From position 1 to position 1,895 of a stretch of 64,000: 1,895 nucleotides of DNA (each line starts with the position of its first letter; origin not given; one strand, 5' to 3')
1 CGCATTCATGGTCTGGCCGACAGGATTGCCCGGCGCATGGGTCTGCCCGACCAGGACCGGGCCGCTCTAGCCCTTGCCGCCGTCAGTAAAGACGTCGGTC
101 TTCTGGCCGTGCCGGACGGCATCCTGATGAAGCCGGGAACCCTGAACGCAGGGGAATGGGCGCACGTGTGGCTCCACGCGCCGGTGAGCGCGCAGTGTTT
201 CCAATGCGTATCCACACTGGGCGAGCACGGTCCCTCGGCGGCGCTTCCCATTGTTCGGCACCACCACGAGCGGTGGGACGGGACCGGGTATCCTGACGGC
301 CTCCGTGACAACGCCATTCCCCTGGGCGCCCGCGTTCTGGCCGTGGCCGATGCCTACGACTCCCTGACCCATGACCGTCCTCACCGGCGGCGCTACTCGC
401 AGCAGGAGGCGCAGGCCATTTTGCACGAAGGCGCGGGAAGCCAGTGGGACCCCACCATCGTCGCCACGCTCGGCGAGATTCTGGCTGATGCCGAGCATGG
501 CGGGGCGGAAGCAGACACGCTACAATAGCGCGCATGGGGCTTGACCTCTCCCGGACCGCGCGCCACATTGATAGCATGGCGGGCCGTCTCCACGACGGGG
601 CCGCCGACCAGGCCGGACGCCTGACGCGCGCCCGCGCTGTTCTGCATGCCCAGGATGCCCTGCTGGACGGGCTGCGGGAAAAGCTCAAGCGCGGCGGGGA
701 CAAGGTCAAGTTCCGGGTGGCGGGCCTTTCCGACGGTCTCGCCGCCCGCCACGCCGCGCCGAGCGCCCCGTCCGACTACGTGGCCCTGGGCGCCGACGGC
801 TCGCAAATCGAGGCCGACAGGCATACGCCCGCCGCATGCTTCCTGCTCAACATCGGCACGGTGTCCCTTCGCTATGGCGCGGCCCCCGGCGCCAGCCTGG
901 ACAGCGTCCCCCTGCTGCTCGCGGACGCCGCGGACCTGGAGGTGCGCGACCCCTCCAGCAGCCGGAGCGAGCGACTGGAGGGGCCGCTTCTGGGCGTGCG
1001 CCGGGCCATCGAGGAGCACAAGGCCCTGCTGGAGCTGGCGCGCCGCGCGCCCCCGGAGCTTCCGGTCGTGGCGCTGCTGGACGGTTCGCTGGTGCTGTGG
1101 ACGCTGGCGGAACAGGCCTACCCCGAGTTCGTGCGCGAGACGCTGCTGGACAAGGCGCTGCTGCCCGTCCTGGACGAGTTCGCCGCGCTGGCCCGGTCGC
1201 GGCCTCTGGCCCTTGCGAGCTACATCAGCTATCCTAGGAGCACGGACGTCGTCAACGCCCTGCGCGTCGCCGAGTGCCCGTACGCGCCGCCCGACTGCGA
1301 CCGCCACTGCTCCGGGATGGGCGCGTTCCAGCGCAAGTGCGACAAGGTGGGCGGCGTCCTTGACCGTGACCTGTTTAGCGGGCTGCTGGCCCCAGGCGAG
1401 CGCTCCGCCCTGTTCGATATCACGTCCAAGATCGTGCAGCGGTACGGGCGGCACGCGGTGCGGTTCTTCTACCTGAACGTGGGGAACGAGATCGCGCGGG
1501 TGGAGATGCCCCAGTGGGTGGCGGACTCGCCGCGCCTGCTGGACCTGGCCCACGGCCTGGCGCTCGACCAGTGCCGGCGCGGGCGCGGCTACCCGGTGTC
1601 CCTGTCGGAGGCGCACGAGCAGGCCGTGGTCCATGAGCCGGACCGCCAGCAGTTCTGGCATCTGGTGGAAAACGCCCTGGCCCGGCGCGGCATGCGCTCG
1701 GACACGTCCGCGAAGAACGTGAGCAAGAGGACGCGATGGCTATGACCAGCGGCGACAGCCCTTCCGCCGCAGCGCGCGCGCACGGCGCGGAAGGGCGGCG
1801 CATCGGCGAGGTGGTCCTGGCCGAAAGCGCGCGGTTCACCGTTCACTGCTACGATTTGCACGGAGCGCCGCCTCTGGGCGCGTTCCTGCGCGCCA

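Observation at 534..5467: Bacterial NurA-like nuclease / HerA-like ATPase locus split by an unknown ORF and a repeat-flanked dehydrogenase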

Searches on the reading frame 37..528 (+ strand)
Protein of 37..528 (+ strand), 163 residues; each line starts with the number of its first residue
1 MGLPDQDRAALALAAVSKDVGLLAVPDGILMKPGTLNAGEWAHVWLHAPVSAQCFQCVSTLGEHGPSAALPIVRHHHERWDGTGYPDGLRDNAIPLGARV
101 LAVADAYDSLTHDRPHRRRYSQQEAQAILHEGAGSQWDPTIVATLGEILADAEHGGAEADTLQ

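Call 3: search_protein_families(library=pfam, proteins=[window:37-528:+], max_evalue=0.01)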
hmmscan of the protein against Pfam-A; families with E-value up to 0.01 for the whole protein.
window:37-528:+ (163 aa): 2 families
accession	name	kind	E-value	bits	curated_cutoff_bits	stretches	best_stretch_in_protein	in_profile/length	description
PF13487.12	HD_5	-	1.2e-27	97.1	27.2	1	2-141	33-170/170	HD domain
PF01966.28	HD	-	4.8e-07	30.5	22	1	6-109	22-115/116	HD domain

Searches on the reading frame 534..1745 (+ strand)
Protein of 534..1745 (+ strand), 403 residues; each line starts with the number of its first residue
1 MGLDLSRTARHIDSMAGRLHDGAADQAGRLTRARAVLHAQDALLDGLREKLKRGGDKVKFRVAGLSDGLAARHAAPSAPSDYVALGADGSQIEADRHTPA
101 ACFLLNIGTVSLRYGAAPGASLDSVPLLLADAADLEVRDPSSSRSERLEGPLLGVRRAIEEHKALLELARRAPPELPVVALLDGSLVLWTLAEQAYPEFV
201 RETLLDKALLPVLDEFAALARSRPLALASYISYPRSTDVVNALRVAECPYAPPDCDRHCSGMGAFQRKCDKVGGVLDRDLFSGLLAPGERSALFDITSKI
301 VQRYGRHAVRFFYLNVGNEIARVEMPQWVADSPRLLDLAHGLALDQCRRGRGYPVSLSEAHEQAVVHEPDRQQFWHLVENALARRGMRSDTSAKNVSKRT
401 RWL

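Call 3: search_protein_families(library=pfam, proteins=[window:534-1745:+], max_evalue=0.01)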
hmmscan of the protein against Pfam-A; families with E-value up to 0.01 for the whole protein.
window:534-1745:+ (403 aa): 1 family
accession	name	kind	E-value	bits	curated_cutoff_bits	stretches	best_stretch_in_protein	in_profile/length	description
PF09376.16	NurA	-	2.3e-29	103.1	21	1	85-366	4-254/254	NurA domain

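Call 4: search_protein_families(library=padloc, proteins=[window:534-1745:+], max_evalue=0.01)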
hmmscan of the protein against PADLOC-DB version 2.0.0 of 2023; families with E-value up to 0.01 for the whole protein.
window:534-1745:+ (403 aa): 0 families

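Call 5: search_protein_families(library=ncbifam, proteins=[window:534-1745:+], max_evalue=0.01)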
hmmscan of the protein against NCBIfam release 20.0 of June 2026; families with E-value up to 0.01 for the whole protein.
window:534-1745:+ (403 aa): 0 families

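Call 26: search_solved_structures(query=window:534-1745:+, max_evalue=0.01)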
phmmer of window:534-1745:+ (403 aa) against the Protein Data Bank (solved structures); distinct sequences matched with E-value up to 0.01: 0.

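Call 47: search_solved_structures(query=A3, max_evalue=1, show_alignments=2)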
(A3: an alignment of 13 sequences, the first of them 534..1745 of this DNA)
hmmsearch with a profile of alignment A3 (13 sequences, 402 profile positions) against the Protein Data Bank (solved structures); distinct sequences matched with E-value up to 1: 2.
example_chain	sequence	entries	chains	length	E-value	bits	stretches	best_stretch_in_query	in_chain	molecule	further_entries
2ru0_A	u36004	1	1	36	0.4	12.7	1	246-267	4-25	Arthropod defensin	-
3b5n_D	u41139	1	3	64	0.84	11.6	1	1-53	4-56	Protein transport protein SEC9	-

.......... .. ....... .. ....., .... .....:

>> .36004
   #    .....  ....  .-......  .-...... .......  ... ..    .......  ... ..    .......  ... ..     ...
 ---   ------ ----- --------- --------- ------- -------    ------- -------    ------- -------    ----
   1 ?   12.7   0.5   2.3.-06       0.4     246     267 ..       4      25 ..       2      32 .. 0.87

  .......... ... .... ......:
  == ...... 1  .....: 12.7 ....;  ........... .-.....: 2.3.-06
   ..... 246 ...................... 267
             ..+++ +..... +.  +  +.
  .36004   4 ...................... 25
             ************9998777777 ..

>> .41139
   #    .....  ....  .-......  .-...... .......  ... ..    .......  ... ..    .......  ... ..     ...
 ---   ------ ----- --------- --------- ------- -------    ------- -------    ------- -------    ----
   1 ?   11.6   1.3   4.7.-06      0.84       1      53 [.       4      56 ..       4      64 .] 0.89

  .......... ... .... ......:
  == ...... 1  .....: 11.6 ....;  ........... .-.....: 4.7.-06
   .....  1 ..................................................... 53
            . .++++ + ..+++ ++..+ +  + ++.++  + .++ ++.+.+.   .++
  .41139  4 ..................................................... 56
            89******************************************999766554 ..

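Call 61: find_homologous_proteins(query=window:534-1745:+, max_evalue=0.00001)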
Query window:534-1745:+ (403 aa): 2204 proteins with E <= 0.00001 among 8000 candidates; the best 120 are listed.
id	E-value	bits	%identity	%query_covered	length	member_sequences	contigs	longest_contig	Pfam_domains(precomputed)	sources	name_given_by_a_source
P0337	2.0e-263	892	100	100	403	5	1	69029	PF09376.17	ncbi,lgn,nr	ncbi:MAG: DNA double-strand break repair nuclease NurA [Dehalococcoidia bacterium]|nr:DNA double-str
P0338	5.4e-248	841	94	100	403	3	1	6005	PF09376.17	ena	-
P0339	1.1e-222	757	86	100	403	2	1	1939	PF09376.17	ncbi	-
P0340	6.0e-130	452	50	100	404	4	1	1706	PF09376.17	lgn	-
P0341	4.4e-129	449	55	100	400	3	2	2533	PF09376.17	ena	-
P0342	1.2e-127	445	55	100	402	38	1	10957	PF09376.17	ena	-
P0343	8.2e-126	439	53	100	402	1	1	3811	PF09376.17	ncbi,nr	ncbi:MAG: DNA double-strand break repair nuclease NurA [Chloroflexi bacterium]|nr:DNA double-strand 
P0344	7.8e-125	435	52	100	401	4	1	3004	PF09376.17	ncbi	-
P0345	1.5e-124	434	53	100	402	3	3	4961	PF09376.17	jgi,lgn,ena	-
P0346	3.2e-124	433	53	100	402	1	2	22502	PF09376.17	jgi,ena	-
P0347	3.3e-124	433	53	100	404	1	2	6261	PF09376.17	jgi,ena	-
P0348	2.0e-123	431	53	100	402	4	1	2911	PF09376.17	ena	-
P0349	3.1e-123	430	53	100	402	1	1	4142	PF09376.17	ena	-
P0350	7.1e-123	429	54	100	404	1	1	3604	PF09376.17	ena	-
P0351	7.7e-123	429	53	100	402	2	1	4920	PF09376.17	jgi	-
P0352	1.7e-122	428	53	100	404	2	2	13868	PF09376.17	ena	-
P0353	1.8e-122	428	53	100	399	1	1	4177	PF09376.17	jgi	-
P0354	4.2e-122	426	53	100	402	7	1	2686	PF09376.17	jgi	jgi:hypothetical protein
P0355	4.7e-122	426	50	100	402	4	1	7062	PF09376.17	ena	-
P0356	6.9e-122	426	53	100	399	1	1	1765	PF09376.17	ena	-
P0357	1.1e-121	425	53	100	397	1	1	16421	PF09376.17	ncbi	ncbi:DNA double-strand break repair nuclease NurA [Chloroflexota bacterium]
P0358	1.1e-121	425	52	100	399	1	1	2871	PF09376.17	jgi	jgi:hypothetical protein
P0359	1.1e-121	425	53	100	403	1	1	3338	PF09376.17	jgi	jgi:hypothetical protein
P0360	1.6e-121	424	52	100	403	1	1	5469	PF09376.17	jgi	jgi:hypothetical protein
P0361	1.6e-121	424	52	100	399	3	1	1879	PF09376.17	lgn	-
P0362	1.6e-121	424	52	100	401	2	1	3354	PF09376.17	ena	-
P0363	2.3e-121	424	53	100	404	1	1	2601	PF09376.17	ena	-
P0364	2.6e-121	424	52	100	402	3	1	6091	PF09376.17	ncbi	ncbi:MAG: DNA double-strand break repair nuclease NurA [Dehalococcoidia bacterium]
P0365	3.6e-121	423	53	100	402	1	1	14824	PF09376.17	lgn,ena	-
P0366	4.2e-121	423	53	100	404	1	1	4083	PF09376.17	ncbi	-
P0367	5.0e-121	423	53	100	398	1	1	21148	PF09376.17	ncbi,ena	-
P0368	5.9e-121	423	52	100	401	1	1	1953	PF09376.17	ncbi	-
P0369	8.3e-121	422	53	100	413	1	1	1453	PF09376.17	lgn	-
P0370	9.9e-121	422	53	100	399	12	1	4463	PF09376.17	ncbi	-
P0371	1.1e-120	422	51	99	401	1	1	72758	PF09376.17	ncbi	-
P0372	1.1e-120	422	52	100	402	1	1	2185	PF09376.17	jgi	-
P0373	1.2e-120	422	52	100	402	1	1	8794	PF09376.17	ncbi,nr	ncbi:MAG: hypothetical protein HW388_1451 [Dehalococcoidia bacterium]|nr:hypothetical protein [Dehal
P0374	1.2e-120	422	52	100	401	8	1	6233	PF09376.17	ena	-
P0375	1.2e-120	422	50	100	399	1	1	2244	PF09376.17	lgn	-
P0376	1.4e-120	421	53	100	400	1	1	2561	PF09376.17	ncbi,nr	ncbi:MAG: DNA double-strand break repair nuclease NurA [Chloroflexota bacterium]|nr:DNA double-stran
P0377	1.6e-120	421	52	100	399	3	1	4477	PF09376.17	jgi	-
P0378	1.6e-120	421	53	100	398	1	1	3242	PF09376.17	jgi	jgi:hypothetical protein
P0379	2.3e-120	421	52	100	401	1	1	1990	PF09376.17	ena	-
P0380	2.6e-120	420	51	100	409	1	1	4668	PF09376.17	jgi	jgi:hypothetical protein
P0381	2.7e-120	420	53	100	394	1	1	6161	PF09376.17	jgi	jgi:hypothetical protein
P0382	3.7e-120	420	53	100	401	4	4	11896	PF09376.17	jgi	jgi:GNAT superfamily N-acetyltransferase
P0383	4.3e-120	420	52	100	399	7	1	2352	PF09376.17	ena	-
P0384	4.5e-120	420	53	100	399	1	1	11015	PF09376.17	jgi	-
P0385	5.6e-120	419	53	100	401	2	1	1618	PF09376.17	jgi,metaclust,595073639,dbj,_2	metaclust:\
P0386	5.8e-120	419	53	100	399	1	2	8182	PF09376.17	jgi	jgi:hypothetical protein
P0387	6.0e-120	419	52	100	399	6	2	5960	PF09376.17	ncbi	-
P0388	6.3e-120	419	53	100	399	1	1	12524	PF09376.17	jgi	-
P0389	6.6e-120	419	53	100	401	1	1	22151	PF09376.17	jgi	jgi:GNAT superfamily N-acetyltransferase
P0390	7.0e-120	419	52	100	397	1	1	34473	PF09376.17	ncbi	-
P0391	7.7e-120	419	53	100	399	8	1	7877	PF09376.17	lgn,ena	-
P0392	7.9e-120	419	50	100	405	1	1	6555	PF09376.17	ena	-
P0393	1.0e-119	418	52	100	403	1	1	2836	PF09376.17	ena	-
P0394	1.1e-119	418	53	100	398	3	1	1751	PF09376.17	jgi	jgi:hypothetical protein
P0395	1.4e-119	418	52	100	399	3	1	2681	PF09376.17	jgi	-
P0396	1.4e-119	418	52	100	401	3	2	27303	PF09376.17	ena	-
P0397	1.6e-119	418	50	100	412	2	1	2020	PF09376.17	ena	-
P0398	1.6e-119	418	53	100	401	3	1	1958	PF09376.17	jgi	jgi:GNAT superfamily N-acetyltransferase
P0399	1.7e-119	418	52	100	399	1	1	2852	PF09376.17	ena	-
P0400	1.8e-119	418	51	100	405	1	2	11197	PF09376.17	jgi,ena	-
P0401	1.9e-119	418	52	100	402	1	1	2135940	PF09376.17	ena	-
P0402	2.1e-119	417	52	100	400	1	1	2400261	PF09376.17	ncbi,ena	-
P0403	2.4e-119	417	51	100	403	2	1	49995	PF09376.17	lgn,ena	-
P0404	2.5e-119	417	52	100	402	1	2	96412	PF09376.17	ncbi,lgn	-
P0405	2.6e-119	417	52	100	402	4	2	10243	PF09376.17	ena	-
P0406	2.7e-119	417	51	100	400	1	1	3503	PF09376.17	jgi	-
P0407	2.7e-119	417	52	100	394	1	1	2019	PF09376.17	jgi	-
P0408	2.7e-119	417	51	100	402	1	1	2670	PF09376.17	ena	-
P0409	2.7e-119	417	51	100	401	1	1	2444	PF09376.17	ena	-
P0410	2.8e-119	417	52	100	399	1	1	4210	PF09376.17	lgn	-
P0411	2.8e-119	417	52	100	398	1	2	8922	PF09376.17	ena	-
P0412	3.1e-119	417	53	100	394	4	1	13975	PF09376.17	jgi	-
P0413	3.2e-119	417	52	100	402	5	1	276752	PF09376.17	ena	-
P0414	3.5e-119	417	53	100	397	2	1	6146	PF09376.17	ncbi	ncbi:DNA double-strand break repair nuclease NurA [Chloroflexota bacterium]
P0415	3.5e-119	417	53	100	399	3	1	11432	PF09376.17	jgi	-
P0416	4.2e-119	416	52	100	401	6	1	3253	PF09376.17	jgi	jgi:GNAT superfamily N-acetyltransferase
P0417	5.2e-119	416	52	100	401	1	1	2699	PF09376.17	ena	-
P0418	5.6e-119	416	51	100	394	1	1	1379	PF09376.17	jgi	jgi:hypothetical protein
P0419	5.9e-119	416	51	100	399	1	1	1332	PF09376.17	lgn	-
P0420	6.3e-119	416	51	100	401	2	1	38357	PF09376.17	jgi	-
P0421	6.5e-119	416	52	100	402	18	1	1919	PF09376.17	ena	-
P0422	6.8e-119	416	53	100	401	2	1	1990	PF09376.17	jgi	jgi:GNAT superfamily N-acetyltransferase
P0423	7.0e-119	416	52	100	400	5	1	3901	PF09376.17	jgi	-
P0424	7.1e-119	416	52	100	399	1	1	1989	PF09376.17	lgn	-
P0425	7.1e-119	416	52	100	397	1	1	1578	PF09376.17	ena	-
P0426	7.9e-119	416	52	100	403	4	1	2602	PF09376.17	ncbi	-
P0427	7.9e-119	416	52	100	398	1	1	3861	PF09376.17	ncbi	-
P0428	8.0e-119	416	52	100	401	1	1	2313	PF09376.17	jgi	jgi:GNAT superfamily N-acetyltransferase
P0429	8.0e-119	416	53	100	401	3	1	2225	PF09376.17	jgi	jgi:GNAT superfamily N-acetyltransferase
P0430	9.1e-119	415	52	100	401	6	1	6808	PF09376.17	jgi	jgi:hypothetical protein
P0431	1.1e-118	415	51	100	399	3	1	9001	PF09376.17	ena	-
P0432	1.1e-118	415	51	100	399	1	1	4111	PF09376.17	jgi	jgi:hypothetical protein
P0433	1.1e-118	415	53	100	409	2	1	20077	PF09376.17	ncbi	-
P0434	1.1e-118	415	50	100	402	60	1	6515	PF09376.17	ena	-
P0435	1.1e-118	415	52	100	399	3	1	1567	PF09376.17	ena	-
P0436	1.2e-118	415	50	100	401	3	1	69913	PF09376.17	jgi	-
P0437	1.3e-118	415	50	100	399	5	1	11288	PF09376.17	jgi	jgi:hypothetical protein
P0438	1.4e-118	415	52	100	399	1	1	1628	PF09376.17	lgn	-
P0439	1.5e-118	415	51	100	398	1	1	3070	PF09376.17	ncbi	-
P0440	1.7e-118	415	52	100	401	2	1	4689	PF09376.17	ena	-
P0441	1.8e-118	414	52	100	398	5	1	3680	PF09376.17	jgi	jgi:hypothetical protein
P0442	1.9e-118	414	52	100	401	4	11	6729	PF09376.17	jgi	jgi:GNAT superfamily N-acetyltransferase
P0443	1.9e-118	414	52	100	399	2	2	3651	PF09376.17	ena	-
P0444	1.9e-118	414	52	100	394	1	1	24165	PF09376.17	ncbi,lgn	-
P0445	2.0e-118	414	52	100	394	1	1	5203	PF09376.17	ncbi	-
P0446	2.1e-118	414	52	100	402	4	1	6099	PF09376.17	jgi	-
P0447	2.2e-118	414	52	100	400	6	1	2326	PF09376.17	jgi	jgi:hypothetical protein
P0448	2.4e-118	414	52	100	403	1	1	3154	PF09376.17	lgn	-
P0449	2.6e-118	414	52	100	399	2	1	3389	PF09376.17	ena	-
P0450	2.6e-118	414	52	100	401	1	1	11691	PF09376.17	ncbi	-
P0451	2.6e-118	414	52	100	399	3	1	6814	PF09376.17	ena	-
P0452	2.8e-118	414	51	100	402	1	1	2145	PF09376.17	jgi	jgi:GNAT superfamily N-acetyltransferase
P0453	2.8e-118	414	52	100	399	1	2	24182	PF09376.17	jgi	jgi:hypothetical protein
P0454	3.1e-118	414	52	100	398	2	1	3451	PF09376.17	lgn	-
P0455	3.2e-118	414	52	99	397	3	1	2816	PF09376.17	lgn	-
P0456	3.5e-118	413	51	100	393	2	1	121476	PF09376.17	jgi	jgi:hypothetical protein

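Call 66: predict_structure(alignment_id=A5)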
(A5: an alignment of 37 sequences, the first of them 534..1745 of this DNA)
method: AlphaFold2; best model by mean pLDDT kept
length: 403 residues; sequences in the alignment: 37
mean_pLDDT: 90.9   pTM: 0.89
mean pLDDT of the five models: 90.9, 90.0, 85.9, 85.7, 83.0
residues with pLDDT >= 90: 279; 70-90: 99; 50-70: 23; < 50: 2
segments of 3 or more residues with pLDDT < 50: none
pLDDT, mean of each block of 10 residues (from residue 1): 75 87 90 95 93 88 88 95 98 74 94 97 94 90 91 95 98 97 95 86 96 98 97 95 93 89 83 93 96 93 94 95 98 98 97 96 91 85 78 64 54
secondary structure, 60 per line:
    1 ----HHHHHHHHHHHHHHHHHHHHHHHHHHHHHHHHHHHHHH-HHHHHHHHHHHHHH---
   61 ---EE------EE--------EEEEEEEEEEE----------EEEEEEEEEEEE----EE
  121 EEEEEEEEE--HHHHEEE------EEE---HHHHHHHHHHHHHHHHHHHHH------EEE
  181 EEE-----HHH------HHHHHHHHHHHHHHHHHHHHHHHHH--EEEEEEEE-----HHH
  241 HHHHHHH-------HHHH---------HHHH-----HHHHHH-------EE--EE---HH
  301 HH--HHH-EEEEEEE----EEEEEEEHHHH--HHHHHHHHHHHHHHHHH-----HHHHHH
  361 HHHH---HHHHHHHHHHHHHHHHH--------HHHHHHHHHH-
elements in order: H5-42 H44-57 E82-92 E103-114 E119-129 H132-135 E136-138 E145-147 H151-171 E178-183 H198-222 E225-232 H238-247 H255-258 H268-271 H277-282 H299-302 E309-315 E320-326 H327-330 H333-349 H355-364 H368-384 H393-402

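Call 68: fold_search(model_id=the predicted structure, library=pdb)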
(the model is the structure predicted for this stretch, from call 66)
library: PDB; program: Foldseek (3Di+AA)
matches with E <= 10: 688; with E <= 0.001: 29
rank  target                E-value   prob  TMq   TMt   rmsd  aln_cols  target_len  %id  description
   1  2ygk_A                4.7e-09  1.00  0.44  0.54   9.9       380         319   12  Crystal structure of the NurA nuclease from Sulfolobus solfataricus (released 2011-12-14)
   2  9dhx_A                6.2e-05  1.00  0.27  0.19   9.7       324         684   13  human Argonaute2 R315V/H316A - miR-122 in complex with a fully complementary target (released 2026-03-04)
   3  7yfx_A                8.4e-05  1.00  0.27  0.17  10.0       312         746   12  Cryo-EM structure of Hili in complex with piRNA (released 2024-01-24)
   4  7kpv_D                1.7e-04  0.98  0.27  0.14  15.2       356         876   10  Structure of kinase and Central lobes of yeast CKM (released 2021-01-27)
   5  4ncb_B                2.3e-04  1.00  0.28  0.19   8.6       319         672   16  Structure of Thermus thermophilus Argonaute bound to guide DNA and 19-mer target DNA with Mg2+ (released 2014-01-15)
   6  7ki3_D                2.8e-04  0.97  0.25  0.16  10.3       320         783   12  Human Argonaute2:miR-122 bound to the HCV genotype 1a site-1 RNA (released 2021-10-06)
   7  7sva_A                2.8e-04  0.96  0.26  0.15  12.2       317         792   14  Cryo-EM structure of Arabidopsis Ago10-guide RNA complex (released 2022-11-23)
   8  8xjx_A                2.9e-04  0.99  0.24  0.15  10.2       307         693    8  Structure of the Argonaute protein from Kurthia massiliensis in complex with guide DNA and 19-mer target DNA (released 2025-01-01)
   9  2nub                  3.5e-04  0.99  0.26  0.17   9.9       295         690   12  Structure of Aquifex aeolicus Argonuate (released 2007-02-06)
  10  9q3g_A                4.2e-04  0.94  0.25  0.15  11.5       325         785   14  Cryo-EM structure of human AGO1 in complex with guide RNA (released 2025-10-29)
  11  4nca_B                4.7e-04  1.00  0.27  0.18   8.6       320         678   14  Structure of Thermus thermophilus Argonaute bound to guide DNA 19-mer and target DNA in the presence of Mg2+ (released 2014-01-15)
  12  3hjf_A                4.7e-04  0.99  0.26  0.17   9.4       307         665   15  Crystal structure of T. thermophilus Argonaute E546 mutant protein complexed with DNA guide strand and 15-nt RNA targe (released 2009-10-06)
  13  3hvr_B                5.0e-04  0.98  0.26  0.18   9.0       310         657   16  Crystal structure of T. thermophilus Argonaute complexed with DNA guide strand and 19-nt RNA target strand with two Mg (released 2009-10-06)
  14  4kxt_A                5.3e-04  0.94  0.26  0.16  10.8       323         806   13  Structure of human ARGONAUTE1 in complex with guide RNA (released 2013-07-31)
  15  9ij0_A                5.7e-04  0.98  0.27  0.17   9.8       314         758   13  Cryo-EM Structure of MILI-piRNA-target (8-nt) (released 2024-11-13)
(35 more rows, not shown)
